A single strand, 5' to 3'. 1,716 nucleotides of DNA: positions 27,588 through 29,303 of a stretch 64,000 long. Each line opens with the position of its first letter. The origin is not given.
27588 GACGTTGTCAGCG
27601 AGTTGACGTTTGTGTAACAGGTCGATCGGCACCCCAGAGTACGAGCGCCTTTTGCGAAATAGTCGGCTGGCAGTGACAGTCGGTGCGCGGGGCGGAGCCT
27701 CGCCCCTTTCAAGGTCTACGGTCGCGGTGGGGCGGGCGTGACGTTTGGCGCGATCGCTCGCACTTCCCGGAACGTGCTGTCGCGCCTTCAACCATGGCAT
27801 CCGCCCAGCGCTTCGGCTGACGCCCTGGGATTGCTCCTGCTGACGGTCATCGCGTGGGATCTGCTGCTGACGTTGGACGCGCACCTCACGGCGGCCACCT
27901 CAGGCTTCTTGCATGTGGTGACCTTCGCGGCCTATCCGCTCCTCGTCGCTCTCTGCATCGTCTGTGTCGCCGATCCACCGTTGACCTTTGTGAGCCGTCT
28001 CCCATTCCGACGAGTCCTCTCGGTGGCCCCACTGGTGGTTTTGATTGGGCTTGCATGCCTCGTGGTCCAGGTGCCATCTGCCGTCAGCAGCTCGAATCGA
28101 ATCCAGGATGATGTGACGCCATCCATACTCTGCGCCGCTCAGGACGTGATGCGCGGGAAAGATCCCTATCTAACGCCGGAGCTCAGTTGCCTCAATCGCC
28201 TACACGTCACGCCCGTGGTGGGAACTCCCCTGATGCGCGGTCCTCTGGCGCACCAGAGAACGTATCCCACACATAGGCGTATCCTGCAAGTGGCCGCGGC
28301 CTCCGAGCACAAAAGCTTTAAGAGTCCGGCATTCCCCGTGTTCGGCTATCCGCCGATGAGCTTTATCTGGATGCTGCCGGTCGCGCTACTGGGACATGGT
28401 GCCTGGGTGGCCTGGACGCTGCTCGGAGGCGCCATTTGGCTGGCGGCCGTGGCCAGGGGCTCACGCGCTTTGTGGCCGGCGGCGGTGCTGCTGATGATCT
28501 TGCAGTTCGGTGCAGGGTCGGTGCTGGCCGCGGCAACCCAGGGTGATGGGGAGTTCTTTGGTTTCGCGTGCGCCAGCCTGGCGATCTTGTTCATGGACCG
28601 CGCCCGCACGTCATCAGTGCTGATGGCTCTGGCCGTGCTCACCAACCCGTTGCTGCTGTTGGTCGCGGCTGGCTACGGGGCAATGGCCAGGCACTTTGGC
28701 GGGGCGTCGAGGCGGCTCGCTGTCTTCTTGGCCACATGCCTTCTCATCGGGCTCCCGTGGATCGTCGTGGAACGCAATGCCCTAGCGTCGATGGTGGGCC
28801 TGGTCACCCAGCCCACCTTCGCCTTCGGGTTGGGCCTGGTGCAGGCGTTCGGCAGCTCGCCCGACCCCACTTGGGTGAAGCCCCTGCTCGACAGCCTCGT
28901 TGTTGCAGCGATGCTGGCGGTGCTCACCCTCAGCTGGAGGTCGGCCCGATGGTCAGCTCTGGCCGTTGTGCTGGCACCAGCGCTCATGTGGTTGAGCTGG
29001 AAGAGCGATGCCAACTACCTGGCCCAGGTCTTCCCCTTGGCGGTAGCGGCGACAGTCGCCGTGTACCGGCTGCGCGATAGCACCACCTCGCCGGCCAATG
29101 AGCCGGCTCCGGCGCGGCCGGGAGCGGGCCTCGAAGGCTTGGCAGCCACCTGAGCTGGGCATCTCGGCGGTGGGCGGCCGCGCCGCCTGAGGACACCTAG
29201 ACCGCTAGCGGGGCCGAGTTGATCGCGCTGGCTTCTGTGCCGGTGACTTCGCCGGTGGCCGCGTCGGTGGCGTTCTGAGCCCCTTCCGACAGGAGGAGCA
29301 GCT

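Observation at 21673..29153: Three paralogous ~470-aa polytopic GT-C-like membrane proteins clustered around a decayed binding-protein gene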

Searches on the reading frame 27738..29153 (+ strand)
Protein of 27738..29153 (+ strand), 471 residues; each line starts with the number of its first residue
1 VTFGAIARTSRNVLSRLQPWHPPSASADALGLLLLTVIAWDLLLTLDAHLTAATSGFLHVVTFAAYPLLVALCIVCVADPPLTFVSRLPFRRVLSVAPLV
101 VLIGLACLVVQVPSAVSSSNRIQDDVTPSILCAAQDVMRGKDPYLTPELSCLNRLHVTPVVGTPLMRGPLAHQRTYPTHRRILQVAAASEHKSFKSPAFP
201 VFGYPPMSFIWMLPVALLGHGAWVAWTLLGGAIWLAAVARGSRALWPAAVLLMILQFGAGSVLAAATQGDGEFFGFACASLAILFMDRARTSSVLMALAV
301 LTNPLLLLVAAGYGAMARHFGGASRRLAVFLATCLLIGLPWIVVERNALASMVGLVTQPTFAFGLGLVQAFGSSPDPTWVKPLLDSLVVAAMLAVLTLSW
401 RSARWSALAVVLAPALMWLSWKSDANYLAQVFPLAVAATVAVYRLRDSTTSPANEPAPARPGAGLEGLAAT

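Call 3: search_protein_families(library=pfam, proteins=[window:27738-29153:+], max_evalue=1)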
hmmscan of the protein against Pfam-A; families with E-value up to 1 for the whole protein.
window:27738-29153:+ (471 aa): 0 families

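Call 4: search_protein_families(library=ncbifam, proteins=[window:27738-29153:+], max_evalue=1)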
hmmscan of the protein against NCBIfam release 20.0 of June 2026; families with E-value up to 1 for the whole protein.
window:27738-29153:+ (471 aa): 0 families

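Call 9: find_homologous_proteins(query=window:27738-29153:+)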
Query window:27738-29153:+ (471 aa): 8 proteins with E <= 0.001 among 8000 candidates.
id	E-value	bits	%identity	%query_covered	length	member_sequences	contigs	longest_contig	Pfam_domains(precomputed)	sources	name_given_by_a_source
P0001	0.0e+0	1016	100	100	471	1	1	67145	-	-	-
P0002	4.7e-115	403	45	93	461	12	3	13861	-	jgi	jgi:hypothetical protein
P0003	2.9e-113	398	47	95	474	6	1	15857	-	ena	-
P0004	1.9e-109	385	46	92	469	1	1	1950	-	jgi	-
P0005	7.5e-108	380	46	94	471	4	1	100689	-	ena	-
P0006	6.3e-87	311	41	93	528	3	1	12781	-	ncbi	-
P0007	2.9e-83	299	37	94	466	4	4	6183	-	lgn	-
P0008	5.9e-75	271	41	91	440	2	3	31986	-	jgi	jgi:hypothetical protein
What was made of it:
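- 27738..29153 (+): P3, 471 aa. 'P3-like' subclade, the most widespread one. This is the protein that was modelled. Homologs at 37-47% identity (call 9).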

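Call 15: find_encoding_contigs(protein=P0005, flank=10000, max_places=3)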
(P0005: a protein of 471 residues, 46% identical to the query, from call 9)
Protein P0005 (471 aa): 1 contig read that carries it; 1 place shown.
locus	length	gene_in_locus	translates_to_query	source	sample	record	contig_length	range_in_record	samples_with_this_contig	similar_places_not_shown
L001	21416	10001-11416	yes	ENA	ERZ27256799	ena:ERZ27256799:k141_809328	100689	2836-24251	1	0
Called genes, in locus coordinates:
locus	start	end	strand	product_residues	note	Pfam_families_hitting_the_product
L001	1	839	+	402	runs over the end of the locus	PF00155:Aminotran_1_2, PF01053:Cys_Met_Meta_PP (weak)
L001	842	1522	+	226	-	PF07638:Sigma70_ECF (faint), PF04542:Sigma70_r2, PF08281:Sigma70_r4_2, PF04545:Sigma70_r4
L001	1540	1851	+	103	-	-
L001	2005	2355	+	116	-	PF01258:zf-dskA_traR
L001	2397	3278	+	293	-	PF00483:NTP_transferase, PF12804:NTP_transf_3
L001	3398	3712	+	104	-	-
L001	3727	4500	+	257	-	PF02811:PHP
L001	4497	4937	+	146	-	-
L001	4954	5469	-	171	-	-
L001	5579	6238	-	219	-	PF01121:CoaE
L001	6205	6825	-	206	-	-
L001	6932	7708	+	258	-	PF00378:ECH_1, PF16113:ECH_2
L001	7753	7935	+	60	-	-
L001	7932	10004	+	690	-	PF13534:Fer4_17 (faint), PF12797:Fer4_2 (faint), PF13183:Fer4_8, PF13187:Fer4_9, PF13237:Fer4_10 (weak), PF02754:CCG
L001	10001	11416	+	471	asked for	-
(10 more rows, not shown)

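Call 16: find_encoding_contigs(protein=P0003, flank=10000, max_places=3)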
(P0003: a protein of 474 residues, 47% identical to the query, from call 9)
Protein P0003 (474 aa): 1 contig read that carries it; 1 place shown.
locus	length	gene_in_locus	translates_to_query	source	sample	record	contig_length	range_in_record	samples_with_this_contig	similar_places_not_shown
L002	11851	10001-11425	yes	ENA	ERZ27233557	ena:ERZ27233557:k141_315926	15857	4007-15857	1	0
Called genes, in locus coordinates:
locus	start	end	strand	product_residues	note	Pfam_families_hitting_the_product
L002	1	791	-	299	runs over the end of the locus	PF16881:LIAS_N, PF04055:Radical_SAM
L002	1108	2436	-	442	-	PF00364:Biotin_lipoyl, PF02817:E3_binding, PF00198:2-oxoacid_dh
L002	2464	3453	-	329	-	PF02779:Transket_pyr, PF02780:Transketolase_C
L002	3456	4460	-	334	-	PF00676:E1_dh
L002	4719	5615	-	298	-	PF18075:FtsX_ECD, PF02687:FtsX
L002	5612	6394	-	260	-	PF00005:ABC_tran, PF13304:AAA_21 (faint)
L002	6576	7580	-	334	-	PF03462:PCRF, PF00472:RF-1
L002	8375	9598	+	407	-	-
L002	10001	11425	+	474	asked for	-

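Call 17: find_encoding_contigs(protein=P0008, flank=10000, max_places=3)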
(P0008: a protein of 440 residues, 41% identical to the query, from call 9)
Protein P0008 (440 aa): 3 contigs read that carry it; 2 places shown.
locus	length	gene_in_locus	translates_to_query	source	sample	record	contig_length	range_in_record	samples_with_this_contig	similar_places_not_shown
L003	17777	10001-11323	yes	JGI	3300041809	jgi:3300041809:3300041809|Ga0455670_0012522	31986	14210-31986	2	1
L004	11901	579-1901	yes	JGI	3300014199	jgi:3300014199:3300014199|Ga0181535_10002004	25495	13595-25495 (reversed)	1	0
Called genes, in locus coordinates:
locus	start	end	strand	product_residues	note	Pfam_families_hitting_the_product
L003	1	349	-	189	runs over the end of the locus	-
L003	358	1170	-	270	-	-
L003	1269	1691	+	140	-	-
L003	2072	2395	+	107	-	PF13828:DUF4190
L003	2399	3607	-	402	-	PF00817:IMS, PF11798:IMS_HHH (weak), PF21704:POLH-Rev1_HhH (faint), PF21999:IMS_HHH_1, PF11799:IMS_C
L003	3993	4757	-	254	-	PF01555:N6_N4_Mtase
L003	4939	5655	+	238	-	PF00535:Glycos_transf_2, PF13641:Glyco_tranf_2_3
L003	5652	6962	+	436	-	PF09594:GT87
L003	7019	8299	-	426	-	-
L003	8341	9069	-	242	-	-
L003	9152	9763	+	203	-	-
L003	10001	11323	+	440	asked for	-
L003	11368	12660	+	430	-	-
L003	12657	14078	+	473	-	PF09594:GT87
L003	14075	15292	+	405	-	PF09594:GT87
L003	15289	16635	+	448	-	-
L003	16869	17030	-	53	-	PF04964:Flp_Fap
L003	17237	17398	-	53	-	PF04964:Flp_Fap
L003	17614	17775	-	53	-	PF04964:Flp_Fap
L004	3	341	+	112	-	?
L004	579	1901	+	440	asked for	-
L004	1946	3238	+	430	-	-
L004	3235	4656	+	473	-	PF09594:GT87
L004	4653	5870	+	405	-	PF09594:GT87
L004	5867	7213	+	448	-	-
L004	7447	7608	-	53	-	PF04964:Flp_Fap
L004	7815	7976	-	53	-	PF04964:Flp_Fap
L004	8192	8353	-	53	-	PF04964:Flp_Fap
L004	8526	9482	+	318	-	PF02739:5_3_exonuc_N, PF01367:5_3_exonuc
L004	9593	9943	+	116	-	-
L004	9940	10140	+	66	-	-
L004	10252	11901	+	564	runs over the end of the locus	-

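Call 18: find_encoding_contigs(protein=P0006, flank=10000, max_places=3)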
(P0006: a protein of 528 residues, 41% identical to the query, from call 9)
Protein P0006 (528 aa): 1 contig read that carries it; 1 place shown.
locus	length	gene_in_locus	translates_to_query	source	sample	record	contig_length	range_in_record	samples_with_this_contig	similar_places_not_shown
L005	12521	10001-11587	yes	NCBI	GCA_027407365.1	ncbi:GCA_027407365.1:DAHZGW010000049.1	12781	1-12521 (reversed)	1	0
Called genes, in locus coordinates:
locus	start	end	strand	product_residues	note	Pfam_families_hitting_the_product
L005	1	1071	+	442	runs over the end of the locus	?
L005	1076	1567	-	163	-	-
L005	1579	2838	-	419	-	PF01882:DUF58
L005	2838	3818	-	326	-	PF20030:bpMoxR, PF07726:AAA_3, PF07728:AAA_5, PF17863:AAA_lid_2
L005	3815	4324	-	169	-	-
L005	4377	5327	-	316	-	PF13559:DUF4129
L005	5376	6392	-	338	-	-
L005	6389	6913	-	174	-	PF04542:Sigma70_r2, PF08281:Sigma70_r4_2, PF04545:Sigma70_r4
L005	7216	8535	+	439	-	-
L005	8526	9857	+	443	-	-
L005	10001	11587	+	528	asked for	-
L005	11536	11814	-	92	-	-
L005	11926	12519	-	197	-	?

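Call 22: predict_structure(alignment_id=A2)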
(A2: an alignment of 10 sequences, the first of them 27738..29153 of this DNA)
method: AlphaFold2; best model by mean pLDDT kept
length: 471 residues; sequences in the alignment: 10
mean_pLDDT: 80.2   pTM: 0.83
mean pLDDT of the five models: 80.2, 79.7, 79.1, 71.5, 68.8
residues with pLDDT >= 90: 124; 70-90: 246; 50-70: 80; < 50: 21
segments of 3 or more residues with pLDDT < 50: 451-471
pLDDT, mean of each block of 10 residues (from residue 1): 58 60 76 86 72 65 79 83 74 80 85 73 67 92 90 88 87 84 93 90 86 90 90 94 89 79 77 91 94 96 89 89 92 94 87 79 60 63 83 88 84 80 69 91 78 39 41 35
secondary structure, 60 per line:
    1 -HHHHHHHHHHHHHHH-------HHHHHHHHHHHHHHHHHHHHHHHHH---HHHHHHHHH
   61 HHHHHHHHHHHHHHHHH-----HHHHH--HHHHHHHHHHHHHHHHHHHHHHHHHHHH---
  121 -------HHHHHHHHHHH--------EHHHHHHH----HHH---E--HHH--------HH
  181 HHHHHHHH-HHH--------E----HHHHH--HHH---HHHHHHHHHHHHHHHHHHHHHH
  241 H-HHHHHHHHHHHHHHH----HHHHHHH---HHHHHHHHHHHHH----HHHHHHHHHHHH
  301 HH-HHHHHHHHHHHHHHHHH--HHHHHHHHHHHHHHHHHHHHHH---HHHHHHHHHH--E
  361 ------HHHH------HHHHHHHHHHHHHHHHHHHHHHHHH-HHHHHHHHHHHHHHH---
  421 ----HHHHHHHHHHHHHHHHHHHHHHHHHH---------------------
elements in order: H2-16 H24-48 H52-77 H83-87 H90-117 H128-138 H148-154 H179-188 H206-210 H219-241 H243-257 H262-268 H272-284 H289-302 H304-320 H323-344 H348-357 H367-370 H377-401 H403-417 H425-450

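Call 24: search_protein_representatives(alignment_id=A2)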
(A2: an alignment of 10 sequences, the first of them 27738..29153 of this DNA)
Query: 10 sequences, 465 profile positions. Proteins with E-value up to 0.001 (for the whole library): 274; up to 1e-10: 151; up to 1e-30: 37. The best 150 are listed.
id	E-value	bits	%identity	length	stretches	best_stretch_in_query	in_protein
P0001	7.9e-192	654.2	-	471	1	3-462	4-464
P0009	1.0e-154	531.8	-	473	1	5-453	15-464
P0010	4.0e-153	526.6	-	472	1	12-462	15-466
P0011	1.3e-152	524.9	-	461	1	12-459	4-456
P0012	1.5e-150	518.1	-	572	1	24-450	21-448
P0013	1.8e-136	471.7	-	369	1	100-449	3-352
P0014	2.7e-135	467.8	-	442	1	18-451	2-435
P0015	4.2e-131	454.0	-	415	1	57-464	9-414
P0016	4.6e-129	447.3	-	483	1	10-444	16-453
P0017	9.3e-129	446.3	-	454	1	10-451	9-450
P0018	5.5e-125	433.8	-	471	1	17-450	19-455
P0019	9.9e-108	376.9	-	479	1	5-461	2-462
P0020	2.0e-101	356.1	-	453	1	22-443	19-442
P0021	4.8e-81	288.9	-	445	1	70-444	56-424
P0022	2.5e-80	286.6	-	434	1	36-453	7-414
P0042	7.4e-32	126.8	-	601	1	16-444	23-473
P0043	2.5e-31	125.0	-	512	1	13-458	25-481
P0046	3.4e-30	121.3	-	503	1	56-427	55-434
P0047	1.1e-29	119.6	-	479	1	28-438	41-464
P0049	2.2e-29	118.6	-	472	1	86-433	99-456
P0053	1.9e-27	112.2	-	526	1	8-430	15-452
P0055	7.5e-27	110.3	-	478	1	48-445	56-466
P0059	5.5e-25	104.1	-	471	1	47-438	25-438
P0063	1.2e-23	99.7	-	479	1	20-451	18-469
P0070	2.1e-22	95.6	-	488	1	25-443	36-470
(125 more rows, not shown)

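Call 25: fold_search(model_id=the predicted structure, library=pdb)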
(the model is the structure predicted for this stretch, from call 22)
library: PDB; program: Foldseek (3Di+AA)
matches with E <= 10: 97; with E <= 0.001: 0
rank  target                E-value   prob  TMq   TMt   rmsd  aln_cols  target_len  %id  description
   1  8imx_U                6.8e-02  1.00  0.41  0.45   8.8       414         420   10  Cryo-EM structure of GPI-T with a chimeric GPI-anchored protein (released 2023-08-16)
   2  9ub7_B                1.0e-01  0.98  0.36  0.41  11.0       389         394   13  Structure of glycosylphosphatidylinositol transamidase,state 1 (released 2026-04-08)
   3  9wno_A                1.9e-01  0.98  0.40  0.45   9.6       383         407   13  Cryo-EM structure of Candida glabrata GPI mannosyltransferase I bound to Dol-P-Man (released 2025-12-03)
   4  9dm7_A                1.9e-01  0.75  0.24  0.29  12.9       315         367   18  mannosyltransferase PimE in complex with Fab_E6 (released 2025-06-25)
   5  9dm5                  3.7e-01  0.57  0.28  0.32  13.6       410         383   18  Product-Bound mannosyltransferase PimE (released 2025-06-25)
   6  3nmo                  6.3e-01  0.06  0.11  0.12  24.1       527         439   11  Crystal structure of an engineered monomeric CLC-ec1 Cl-/H+ transporter (released 2010-07-21)
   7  3waj                  6.6e-01  0.66  0.28  0.18  13.1       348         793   14  Crystal structure of the Archaeoglobus fulgidus oligosaccharyltransferase (O29867_ARCFU) complex with Zn and sulfate (released 2013-10-30)
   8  9ilt_F                9.2e-01  0.05  0.11  0.13  21.7       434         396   13  Crystal structure of alternative complex III from Chloroflexus aurantiacus (released 2025-03-19)
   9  7cvt_A                1.0e+00  0.04  0.11  0.12  26.1       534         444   12  Crystal structure of the C85A/L194A/H234C mutant CLC-ec1 with Fab fragment (released 2021-09-01)
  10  6qti_A                1.0e+00  0.05  0.12  0.08  24.2       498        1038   15  Structure of ovine transhydrogenase in the presence of NADP+ in a "double face-down" conformation (released 2019-08-28)
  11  2htk_A                1.1e+00  0.04  0.11  0.11  25.4       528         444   11  Structure of the Escherichia coli ClC chloride channel Y445A mutant and Fab complex (released 2006-09-19)
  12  9ijy_A                1.1e+00  0.06  0.13  0.14  20.4       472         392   12  Homo sapiens Xenotropic and Polytropic Retrovirus Receptor 1 (XPR1) with Y22A/E23A/K26A mutations (released 2025-01-22)
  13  8ug5_A                1.2e+00  0.04  0.11  0.12  25.4       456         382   10  Caenorhabditis elegans Otopetrin 8 (CeOtop8) in pH 5.0 (released 2024-08-21)
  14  9s6t_A                1.3e+00  0.21  0.26  0.26  16.9       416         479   13  Ternary cryo-EM structure of chicken ALG12 with Dol25-PP-GlcNAc2Man7, Dol25-P-Man, and Fab (released 2026-03-18)
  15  9g71_A                1.3e+00  0.03  0.10  0.11  27.8       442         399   13  Cryo-EM structure of TTYH2 in complex with lipids in GDN (released 2025-05-21)
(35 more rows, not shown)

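Call 27: search_protein_families(library=pfam, alignment_id=A3, max_evalue=0.01)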
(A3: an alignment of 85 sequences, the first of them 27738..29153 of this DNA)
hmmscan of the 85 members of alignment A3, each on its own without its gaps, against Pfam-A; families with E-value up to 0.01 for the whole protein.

A. member 1, window:27738-29153:+ (471 aa): 0 families

B. families by the number of members that match (of 85 scanned): 5 families
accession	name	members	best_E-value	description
PF09594.16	GT87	30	1.5e-11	Glycosyltransferase family 87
PF05208.19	ALG3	14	0.00026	ALG3 protein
PF01988.24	VIT1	1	0.0025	VIT family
PF17629.7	DUF5510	1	0.0076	Family of unknown function (DUF5510)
PF22791.1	DUF7011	1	0.0097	Domain of unknown function (DUF7011)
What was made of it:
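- On GT87 (Pfam PF09594): 30 of 85 wider-family members hit GT87 at E up to 0.01 (call 27).
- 30 of 85 family members hit Pfam GT87, best E 1.5e-11 (call 27) 30 family members hit Pfam GT87 at E up to 0.01, best E 1.5e-11 (call 27).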

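Call 28: search_solved_structures(query=A3, max_evalue=10, show_alignments=3)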
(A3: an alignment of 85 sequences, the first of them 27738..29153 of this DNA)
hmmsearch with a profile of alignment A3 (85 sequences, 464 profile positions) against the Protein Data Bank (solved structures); distinct sequences matched with E-value up to 10: 4.
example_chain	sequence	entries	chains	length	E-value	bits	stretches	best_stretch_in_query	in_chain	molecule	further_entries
9jj3_B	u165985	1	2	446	0.23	13.1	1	8-99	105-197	Probable proton-coupled zinc antiporter SLC30A4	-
6b85_J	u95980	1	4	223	0.38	12.4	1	17-99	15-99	TMHC4_R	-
11kc_A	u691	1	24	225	0.55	11.8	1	17-99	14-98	Designed nanoparticle O43-TM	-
8yq5_E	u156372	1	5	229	1.3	10.6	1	17-98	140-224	de novo designed ion channel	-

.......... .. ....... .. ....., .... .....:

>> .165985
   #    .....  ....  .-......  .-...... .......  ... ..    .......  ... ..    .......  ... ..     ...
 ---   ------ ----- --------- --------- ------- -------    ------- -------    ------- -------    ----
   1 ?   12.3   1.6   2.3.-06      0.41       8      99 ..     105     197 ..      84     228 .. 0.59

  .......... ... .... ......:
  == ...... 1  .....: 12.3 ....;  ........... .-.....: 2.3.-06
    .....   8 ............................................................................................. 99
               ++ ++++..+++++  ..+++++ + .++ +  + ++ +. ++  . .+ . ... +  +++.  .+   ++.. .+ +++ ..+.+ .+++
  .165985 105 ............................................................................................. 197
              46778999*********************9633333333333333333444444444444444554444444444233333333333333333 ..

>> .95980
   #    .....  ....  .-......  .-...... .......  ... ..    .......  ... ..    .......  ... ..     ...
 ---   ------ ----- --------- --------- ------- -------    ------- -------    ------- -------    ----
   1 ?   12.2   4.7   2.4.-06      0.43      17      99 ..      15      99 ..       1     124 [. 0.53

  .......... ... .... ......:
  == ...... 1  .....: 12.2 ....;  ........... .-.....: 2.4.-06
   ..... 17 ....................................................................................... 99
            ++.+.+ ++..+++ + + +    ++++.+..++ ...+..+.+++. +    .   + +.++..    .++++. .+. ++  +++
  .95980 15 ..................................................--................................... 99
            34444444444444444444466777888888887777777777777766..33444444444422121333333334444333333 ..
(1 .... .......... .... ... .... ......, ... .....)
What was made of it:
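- The profiles' only PDB sequence hits are low-complexity helical matches (call 28).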
